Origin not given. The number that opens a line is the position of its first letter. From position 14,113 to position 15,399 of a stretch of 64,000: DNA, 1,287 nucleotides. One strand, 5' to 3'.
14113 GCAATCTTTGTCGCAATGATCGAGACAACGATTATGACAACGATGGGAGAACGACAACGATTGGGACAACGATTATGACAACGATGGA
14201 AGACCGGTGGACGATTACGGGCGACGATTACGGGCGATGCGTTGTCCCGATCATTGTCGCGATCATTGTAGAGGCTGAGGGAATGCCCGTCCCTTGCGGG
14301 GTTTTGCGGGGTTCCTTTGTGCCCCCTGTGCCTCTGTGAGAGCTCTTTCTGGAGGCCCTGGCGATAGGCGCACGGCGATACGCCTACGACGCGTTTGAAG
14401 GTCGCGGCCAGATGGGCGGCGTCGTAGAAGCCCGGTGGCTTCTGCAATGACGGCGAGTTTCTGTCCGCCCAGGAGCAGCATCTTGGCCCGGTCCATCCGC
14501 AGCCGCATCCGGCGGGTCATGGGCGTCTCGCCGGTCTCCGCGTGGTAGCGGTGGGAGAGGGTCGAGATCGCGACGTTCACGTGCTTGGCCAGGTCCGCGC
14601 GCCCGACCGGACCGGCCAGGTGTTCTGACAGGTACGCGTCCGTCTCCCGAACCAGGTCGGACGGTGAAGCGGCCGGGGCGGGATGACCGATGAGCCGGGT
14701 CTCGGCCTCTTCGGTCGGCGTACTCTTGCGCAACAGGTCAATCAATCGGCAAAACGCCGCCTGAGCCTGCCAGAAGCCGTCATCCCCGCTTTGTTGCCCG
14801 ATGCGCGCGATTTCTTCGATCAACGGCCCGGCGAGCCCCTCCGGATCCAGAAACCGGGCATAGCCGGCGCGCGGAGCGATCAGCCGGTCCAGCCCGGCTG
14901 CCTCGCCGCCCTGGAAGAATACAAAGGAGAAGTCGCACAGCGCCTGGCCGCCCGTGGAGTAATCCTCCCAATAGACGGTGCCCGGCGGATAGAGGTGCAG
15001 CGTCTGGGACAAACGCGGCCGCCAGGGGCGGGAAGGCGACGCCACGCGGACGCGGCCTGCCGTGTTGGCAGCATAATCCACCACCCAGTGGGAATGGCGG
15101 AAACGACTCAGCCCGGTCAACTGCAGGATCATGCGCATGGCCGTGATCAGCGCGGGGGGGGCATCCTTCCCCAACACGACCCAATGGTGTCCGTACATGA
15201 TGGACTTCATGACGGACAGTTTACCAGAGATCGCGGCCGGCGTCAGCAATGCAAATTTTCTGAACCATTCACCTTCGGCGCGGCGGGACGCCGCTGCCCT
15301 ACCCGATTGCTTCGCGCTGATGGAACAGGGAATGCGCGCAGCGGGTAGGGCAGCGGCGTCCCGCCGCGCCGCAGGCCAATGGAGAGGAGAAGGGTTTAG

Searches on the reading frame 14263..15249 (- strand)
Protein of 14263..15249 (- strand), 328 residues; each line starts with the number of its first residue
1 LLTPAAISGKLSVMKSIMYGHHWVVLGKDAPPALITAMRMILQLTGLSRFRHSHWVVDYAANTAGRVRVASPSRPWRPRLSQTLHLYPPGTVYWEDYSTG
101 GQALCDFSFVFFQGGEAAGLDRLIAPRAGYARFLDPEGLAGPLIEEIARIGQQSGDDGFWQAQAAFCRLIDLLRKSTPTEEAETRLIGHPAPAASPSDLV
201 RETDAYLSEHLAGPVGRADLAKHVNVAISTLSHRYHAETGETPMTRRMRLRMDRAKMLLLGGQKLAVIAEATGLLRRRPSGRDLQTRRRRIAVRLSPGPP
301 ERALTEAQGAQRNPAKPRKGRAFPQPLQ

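Call 10: search_protein_families(library=pfam, proteins=[window:14263-15249:-], max_evalue=0.001)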
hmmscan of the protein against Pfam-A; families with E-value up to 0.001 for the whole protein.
window:14263-15249:- (328 aa): 1 family
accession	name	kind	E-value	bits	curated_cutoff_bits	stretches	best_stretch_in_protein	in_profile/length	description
PF12833.13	HTH_18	-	1.2e-07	32.3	33.6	1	220-273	1-55/80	Helix-turn-helix domain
